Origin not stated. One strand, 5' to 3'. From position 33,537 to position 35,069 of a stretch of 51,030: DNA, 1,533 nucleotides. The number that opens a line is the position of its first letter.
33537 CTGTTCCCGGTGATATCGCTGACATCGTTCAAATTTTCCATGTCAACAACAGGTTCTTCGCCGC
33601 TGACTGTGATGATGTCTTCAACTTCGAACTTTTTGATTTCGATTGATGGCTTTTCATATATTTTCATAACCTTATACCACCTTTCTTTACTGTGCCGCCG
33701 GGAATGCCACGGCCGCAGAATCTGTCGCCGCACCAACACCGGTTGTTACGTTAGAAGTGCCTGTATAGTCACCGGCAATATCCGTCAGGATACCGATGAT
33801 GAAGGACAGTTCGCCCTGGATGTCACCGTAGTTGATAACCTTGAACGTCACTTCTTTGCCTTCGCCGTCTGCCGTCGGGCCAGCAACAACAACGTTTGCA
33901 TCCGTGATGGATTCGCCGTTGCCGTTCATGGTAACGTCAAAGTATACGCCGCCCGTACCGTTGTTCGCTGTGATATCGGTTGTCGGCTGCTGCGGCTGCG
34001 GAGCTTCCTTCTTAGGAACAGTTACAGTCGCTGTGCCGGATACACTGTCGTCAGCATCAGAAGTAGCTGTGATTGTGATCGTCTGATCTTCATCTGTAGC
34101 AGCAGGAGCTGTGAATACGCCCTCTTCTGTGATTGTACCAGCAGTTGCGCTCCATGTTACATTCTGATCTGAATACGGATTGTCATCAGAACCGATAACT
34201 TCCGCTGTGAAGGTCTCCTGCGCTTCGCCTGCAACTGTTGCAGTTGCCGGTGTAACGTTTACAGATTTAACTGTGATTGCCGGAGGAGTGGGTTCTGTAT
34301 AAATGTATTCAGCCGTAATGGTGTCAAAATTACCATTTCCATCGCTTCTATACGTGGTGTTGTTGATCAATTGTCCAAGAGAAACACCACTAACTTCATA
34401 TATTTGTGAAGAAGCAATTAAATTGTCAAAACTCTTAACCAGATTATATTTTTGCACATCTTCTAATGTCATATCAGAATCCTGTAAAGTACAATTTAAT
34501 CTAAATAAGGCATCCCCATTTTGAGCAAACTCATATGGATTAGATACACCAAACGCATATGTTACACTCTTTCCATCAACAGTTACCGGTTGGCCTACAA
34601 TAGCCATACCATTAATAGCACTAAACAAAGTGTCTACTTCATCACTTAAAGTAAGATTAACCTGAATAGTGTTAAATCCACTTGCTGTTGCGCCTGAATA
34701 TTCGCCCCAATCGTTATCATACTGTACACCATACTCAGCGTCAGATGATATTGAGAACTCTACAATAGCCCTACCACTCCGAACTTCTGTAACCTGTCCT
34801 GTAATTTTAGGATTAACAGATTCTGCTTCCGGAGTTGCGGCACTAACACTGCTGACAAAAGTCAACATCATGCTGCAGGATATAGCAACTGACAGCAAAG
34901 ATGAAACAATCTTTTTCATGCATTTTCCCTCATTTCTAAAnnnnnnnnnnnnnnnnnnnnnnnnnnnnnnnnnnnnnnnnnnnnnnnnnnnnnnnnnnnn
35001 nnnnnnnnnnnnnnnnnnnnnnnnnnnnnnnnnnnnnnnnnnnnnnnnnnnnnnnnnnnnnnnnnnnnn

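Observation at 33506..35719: Self-contained secreted operon: dockerin-like protein + cohesin-like/Big_2 protein + leaderless acidic 53-aa peptide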

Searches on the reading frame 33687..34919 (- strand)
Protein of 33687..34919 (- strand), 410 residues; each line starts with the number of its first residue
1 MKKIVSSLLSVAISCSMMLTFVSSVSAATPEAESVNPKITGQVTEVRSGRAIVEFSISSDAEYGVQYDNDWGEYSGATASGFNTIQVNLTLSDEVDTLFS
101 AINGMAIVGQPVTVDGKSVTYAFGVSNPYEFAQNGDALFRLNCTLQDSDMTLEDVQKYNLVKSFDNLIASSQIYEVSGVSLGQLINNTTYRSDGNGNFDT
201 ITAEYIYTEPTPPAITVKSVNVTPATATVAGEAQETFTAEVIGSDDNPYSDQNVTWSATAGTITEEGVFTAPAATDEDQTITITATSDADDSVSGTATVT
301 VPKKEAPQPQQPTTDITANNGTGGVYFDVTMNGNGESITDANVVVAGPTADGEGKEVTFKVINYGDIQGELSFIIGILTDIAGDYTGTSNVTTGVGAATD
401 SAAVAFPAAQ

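Call 3: search_protein_families(library=pfam, proteins=[window:33687-34919:-], max_evalue=10)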
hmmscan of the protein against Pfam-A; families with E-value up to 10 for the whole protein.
window:33687-34919:- (410 aa): 4 families
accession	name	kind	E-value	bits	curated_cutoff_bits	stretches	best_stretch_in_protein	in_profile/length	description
PF02369.22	Big_1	-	6.5e-05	23.4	34.9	1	219-301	3-82/93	Bacterial Ig-like domain (group 1)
PF20578.4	aBig_2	-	0.0029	17.8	27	1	250-301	33-86/89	Atrophied bacterial Ig domain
PF21602.3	GldM_3rd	-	0.014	16.1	25.2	1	251-298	29-78/82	GldM third domain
PF02368.24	Big_2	-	0.12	12.8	22.8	1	217-296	2-78/79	Bacterial Ig-like domain (group 2)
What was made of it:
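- On Big_2 bacterial Ig-like domain (PF02368): The window protein scores Big_2 12.8 bits (cut-off 22.8) and Big_1 23.4 bits (cut-off 34.9) (call 3).
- Checked: The Big_2 domain is not 'unambiguous' by HMM in this protein: Big_2 scores 12.8 bits against a cut-off of 22.8, and Big_1 scores 23.4 against 34.9 (call 3).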

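Call 10: find_homologous_proteins(query=window:33687-34919:-, max_evalue=0.001)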
Query window:33687-34919:- (410 aa): 81 proteins with E <= 0.001 among 8000 candidates.
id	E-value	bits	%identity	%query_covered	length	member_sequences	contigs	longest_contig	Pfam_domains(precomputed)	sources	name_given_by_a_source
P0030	6.0e-173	593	71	100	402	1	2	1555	PF20578.5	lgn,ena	-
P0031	1.7e-157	542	100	64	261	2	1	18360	-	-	-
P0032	2.3e-136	473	62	100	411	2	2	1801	PF02368.25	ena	-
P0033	5.9e-112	392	57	100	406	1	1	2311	-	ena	-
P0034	2.4e-111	390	57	92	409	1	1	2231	-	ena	-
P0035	6.0e-104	366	87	54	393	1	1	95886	-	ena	-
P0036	2.0e-102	361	93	48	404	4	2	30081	-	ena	-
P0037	1.7e-101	358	92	49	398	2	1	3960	-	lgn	-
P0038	5.8e-100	353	83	55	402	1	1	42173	-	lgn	-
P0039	4.5e-93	330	84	47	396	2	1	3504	-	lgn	-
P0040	2.7e-91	324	90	47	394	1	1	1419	-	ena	-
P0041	4.5e-74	268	46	100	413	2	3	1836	PF02368.25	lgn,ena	-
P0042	6.5e-73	264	43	100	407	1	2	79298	PF02368.25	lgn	-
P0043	8.1e-73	264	46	100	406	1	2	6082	PF02368.25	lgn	-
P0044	5.4e-67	244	66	49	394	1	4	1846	PF02368.25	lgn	-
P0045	3.2e-66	242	76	39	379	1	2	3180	PF02368.25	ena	-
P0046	1.2e-62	230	42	100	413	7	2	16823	PF02368.25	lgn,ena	-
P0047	5.3e-59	218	64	49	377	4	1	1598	PF02368.25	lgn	-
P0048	1.2e-43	167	53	23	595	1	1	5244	PF07679.23,PF02368.25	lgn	-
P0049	1.8e-41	160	57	21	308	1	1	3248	PF02368.25,PF20578.5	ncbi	-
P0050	8.3e-41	158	62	22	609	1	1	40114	PF07679.23,PF02368.25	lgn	-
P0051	3.8e-39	153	56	21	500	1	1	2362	PF07679.23,PF02368.25,PF23148.2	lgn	-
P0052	3.7e-38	149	31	72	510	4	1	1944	-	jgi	jgi:ketosteroid isomerase-like protein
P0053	1.4e-33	134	45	20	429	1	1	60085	PF02368.25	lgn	-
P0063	5.0e-21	93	41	20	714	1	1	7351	PF07679.23,PF13927.13,PF17766.8,PF02368.25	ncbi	-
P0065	1.7e-20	91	45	21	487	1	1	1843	PF07679.23,PF13927.13,PF02368.25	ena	-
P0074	1.5e-14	72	51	20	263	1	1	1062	PF02368.25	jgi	jgi:hypothetical protein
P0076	1.2e-12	66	47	24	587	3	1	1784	PF07679.23,PF13927.13,PF02368.25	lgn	-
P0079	1.8e-12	65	41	22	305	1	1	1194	PF07679.23,PF10703.16,PF02368.25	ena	-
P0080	9.0e-12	63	35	29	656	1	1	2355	PF07679.23,PF02368.25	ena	-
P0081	5.5e-11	60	34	27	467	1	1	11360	PF07679.23,PF02368.25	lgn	-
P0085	3.0e-10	58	39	24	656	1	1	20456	PF07679.23,PF02368.25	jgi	jgi:hypothetical protein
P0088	5.8e-10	57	42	28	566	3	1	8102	PF07679.23,PF13229.13,PF02368.25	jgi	jgi:hypothetical protein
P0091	1.2e-8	52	36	31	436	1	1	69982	PF22073.3,PF07679.23,PF15780.12,PF13927.13,PF22067.3,PF02368.25,PF22544.3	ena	-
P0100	5.3e-6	44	48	21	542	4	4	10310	PF25622.2,PF02368.25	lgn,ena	-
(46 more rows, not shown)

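Call 11: search_solved_structures(query=window:33687-34919:-, max_evalue=10, show_alignments=2)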
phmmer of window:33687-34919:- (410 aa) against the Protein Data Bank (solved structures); distinct sequences matched with E-value up to 10: 8.
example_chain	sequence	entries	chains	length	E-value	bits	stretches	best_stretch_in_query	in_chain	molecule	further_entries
6v3p_C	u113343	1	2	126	0.052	15.6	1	211-312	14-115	IgA FC receptor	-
2wr9_A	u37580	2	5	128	0.18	13.8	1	314-363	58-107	LECTIN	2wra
2vnv_A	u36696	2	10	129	0.18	13.8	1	314-363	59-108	BCLA | BC2L-A LECTIN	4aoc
5h9y_A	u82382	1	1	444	0.33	13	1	269-329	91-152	beta-1,3-glucanase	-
5h9x_A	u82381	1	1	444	0.33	13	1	269-329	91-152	beta-1,3-glucanase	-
6qxp_A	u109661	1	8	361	1.2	11.2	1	326-385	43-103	Leucine-rich repeat extensin-like protein 2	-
4igv_A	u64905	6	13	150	1.4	10.9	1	317-387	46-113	Kirola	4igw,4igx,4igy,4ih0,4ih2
4ihr_A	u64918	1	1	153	1.4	10.9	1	317-387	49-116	Kirola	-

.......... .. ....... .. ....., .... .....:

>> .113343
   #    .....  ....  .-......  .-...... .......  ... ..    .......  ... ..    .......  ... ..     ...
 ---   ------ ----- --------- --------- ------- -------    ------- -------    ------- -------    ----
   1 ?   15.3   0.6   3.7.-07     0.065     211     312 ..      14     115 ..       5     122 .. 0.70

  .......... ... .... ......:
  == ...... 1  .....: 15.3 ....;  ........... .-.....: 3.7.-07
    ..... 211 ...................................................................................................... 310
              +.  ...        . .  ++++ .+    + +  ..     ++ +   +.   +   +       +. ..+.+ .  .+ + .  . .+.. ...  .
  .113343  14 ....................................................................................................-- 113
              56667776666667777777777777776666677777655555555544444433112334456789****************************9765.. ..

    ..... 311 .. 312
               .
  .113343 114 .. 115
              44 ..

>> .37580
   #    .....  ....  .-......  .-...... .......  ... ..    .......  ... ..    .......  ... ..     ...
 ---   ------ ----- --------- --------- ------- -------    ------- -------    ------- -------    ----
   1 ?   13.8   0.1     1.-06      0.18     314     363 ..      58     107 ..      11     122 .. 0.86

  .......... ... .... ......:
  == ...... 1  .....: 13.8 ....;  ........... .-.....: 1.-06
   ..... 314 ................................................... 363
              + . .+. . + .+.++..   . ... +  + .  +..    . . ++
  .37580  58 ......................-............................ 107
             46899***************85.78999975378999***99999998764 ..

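Call 22: search_protein_families(library=ncbifam, proteins=[window:33687-34919:-], max_evalue=10)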
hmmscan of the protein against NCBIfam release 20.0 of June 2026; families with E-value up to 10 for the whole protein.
window:33687-34919:- (410 aa): 1 family
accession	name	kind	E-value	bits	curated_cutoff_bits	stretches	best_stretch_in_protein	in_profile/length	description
NF053514.2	JUQZ_fam_ocin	equivalog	2.7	8.3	40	1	1-50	1-51/107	BLB8/JUQZ-1 family protein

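Call 26: search_protein_families(library=pfam, alignment_id=A2, max_evalue=1)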
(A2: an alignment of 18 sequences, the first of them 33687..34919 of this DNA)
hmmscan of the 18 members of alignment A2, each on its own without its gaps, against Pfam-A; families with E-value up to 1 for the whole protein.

A. member 1, window:33687-34919:- (410 aa): 4 families
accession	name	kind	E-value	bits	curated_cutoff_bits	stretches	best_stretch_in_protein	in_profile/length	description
PF02369.22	Big_1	-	6.5e-05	23.4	34.9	1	219-301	3-82/93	Bacterial Ig-like domain (group 1)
PF20578.4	aBig_2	-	0.0029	17.8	27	1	250-301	33-86/89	Atrophied bacterial Ig domain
PF21602.3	GldM_3rd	-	0.014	16.1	25.2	1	251-298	29-78/82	GldM third domain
PF02368.24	Big_2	-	0.12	12.8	22.8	1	217-296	2-78/79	Bacterial Ig-like domain (group 2)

B. families by the number of members that match (of 18 scanned): 21 families
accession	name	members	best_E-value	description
PF20578.4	aBig_2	17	1.7e-05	Atrophied bacterial Ig domain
PF02368.24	Big_2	13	1.4e-07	Bacterial Ig-like domain (group 2)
PF02369.22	Big_1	8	5.4e-05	Bacterial Ig-like domain (group 1)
PF21602.3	GldM_3rd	6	0.0088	GldM third domain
PF13786.12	DUF4179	3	0.0011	Domain of unknown function (DUF4179)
PF21498.3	Obc1_C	3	0.027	Oxalate biosynthetic component 1, C-terminal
PF22333.2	Ago_PAZ_arc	3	0.078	Argonaute, PAZ domain, archaea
PF09167.16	DUF1942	2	0.0039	Domain of unknown function (DUF1942)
PF22644.2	BsNagA_N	2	0.057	BsNagA composite domain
PF04073.20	tRNA_edit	2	0.095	Aminoacyl-tRNA editing domain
PF24837.1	AMIN-like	2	0.23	AMIN-like domain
PF22352.2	K319L-like_PKD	1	0.03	K319L-like, PKD domain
PF07703.20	A2M_BRD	1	0.031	Alpha-2-macroglobulin bait region domain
PF25328.1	PH_MADD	1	0.04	MADD C-terminal PH-like domain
PF16874.11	Glyco_hydro_36C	1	0.056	Glycosyl hydrolase family 36 C-terminal domain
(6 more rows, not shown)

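Call 48: search_protein_families(library=pfam, proteins=[P0052], max_evalue=1)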
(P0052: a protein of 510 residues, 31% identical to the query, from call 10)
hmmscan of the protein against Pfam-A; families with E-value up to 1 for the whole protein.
P0052 (510 aa): 1 family
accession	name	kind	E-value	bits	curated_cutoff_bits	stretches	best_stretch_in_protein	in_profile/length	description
PF20578.4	aBig_2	-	0.029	14.6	27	2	349-401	32-86/89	Atrophied bacterial Ig domain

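Call 74: search_protein_families(library=phrogs, proteins=[window:33687-34919:-], max_evalue=0.1)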
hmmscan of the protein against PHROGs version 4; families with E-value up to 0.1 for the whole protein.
window:33687-34919:- (410 aa): 2 families
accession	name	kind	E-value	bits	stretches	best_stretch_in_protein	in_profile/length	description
phrog_215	-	head and packaging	0.0079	16.3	1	202-403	208-401/491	structural protein with Ig domain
phrog_853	-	tail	0.043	14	0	213-301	160-252/254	major tail protein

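Call 75: search_protein_families(library=padloc, proteins=[window:33687-34919:-], max_evalue=0.1)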
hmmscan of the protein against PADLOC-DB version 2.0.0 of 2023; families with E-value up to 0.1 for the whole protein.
window:33687-34919:- (410 aa): 0 families

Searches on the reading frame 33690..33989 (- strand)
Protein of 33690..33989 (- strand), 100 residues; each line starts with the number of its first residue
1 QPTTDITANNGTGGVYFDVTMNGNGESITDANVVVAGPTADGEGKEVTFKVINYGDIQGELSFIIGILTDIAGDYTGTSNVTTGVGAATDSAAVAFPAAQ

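Call 82: search_solved_structures(query=A7, max_evalue=10, show_alignments=1)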
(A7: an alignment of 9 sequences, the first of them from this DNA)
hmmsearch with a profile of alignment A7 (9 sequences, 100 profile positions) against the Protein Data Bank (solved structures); distinct sequences matched with E-value up to 10: 13.
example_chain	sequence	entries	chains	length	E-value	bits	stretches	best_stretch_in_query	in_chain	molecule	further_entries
4v7e_CX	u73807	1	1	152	0.2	15.1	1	6-47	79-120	60S ribosomal protein L23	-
4v3p_LX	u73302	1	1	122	0.23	14.9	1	6-47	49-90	60S ribosomal protein L23a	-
8azw_k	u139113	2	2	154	0.28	14.6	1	6-49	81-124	uL23 (60S ribosomal protein L23a) | 60S ribosomal protein L23a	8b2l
9vtg_LM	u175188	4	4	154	0.28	14.6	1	6-49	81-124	Large ribosomal subunit protein uL23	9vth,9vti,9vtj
2go5_4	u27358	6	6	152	0.38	14.2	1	6-47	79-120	ribosomal protein L23 | 60S RIBOSOMAL PROTEIN L23 | 60S ribosomal protein uL23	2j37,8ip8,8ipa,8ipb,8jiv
7xnd_B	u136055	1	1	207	0.42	14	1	2-46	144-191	Phosphomevalonate kinase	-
9spj_Z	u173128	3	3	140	0.62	13.5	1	10-39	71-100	Large ribosomal subunit protein uL23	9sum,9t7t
7qiw_Z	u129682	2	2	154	0.8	13.1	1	6-41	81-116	Ribosomal_L23eN domain-containing protein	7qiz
3wp9_A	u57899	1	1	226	0.82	13.1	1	20-84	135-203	Ice-binding protein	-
9h3g_BN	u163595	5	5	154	0.84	13.1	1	6-49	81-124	Large ribosomal subunit protein uL23y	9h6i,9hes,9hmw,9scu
6uz7_AX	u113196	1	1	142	0.84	13.1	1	6-36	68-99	60S ribosomal protein L25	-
5it7_XX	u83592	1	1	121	0.86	13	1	6-36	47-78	60S ribosomal protein L25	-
7pwg_X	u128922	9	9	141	1.3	12.4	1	6-50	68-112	Ribosomal protein L23A | 60S ribosomal protein uL23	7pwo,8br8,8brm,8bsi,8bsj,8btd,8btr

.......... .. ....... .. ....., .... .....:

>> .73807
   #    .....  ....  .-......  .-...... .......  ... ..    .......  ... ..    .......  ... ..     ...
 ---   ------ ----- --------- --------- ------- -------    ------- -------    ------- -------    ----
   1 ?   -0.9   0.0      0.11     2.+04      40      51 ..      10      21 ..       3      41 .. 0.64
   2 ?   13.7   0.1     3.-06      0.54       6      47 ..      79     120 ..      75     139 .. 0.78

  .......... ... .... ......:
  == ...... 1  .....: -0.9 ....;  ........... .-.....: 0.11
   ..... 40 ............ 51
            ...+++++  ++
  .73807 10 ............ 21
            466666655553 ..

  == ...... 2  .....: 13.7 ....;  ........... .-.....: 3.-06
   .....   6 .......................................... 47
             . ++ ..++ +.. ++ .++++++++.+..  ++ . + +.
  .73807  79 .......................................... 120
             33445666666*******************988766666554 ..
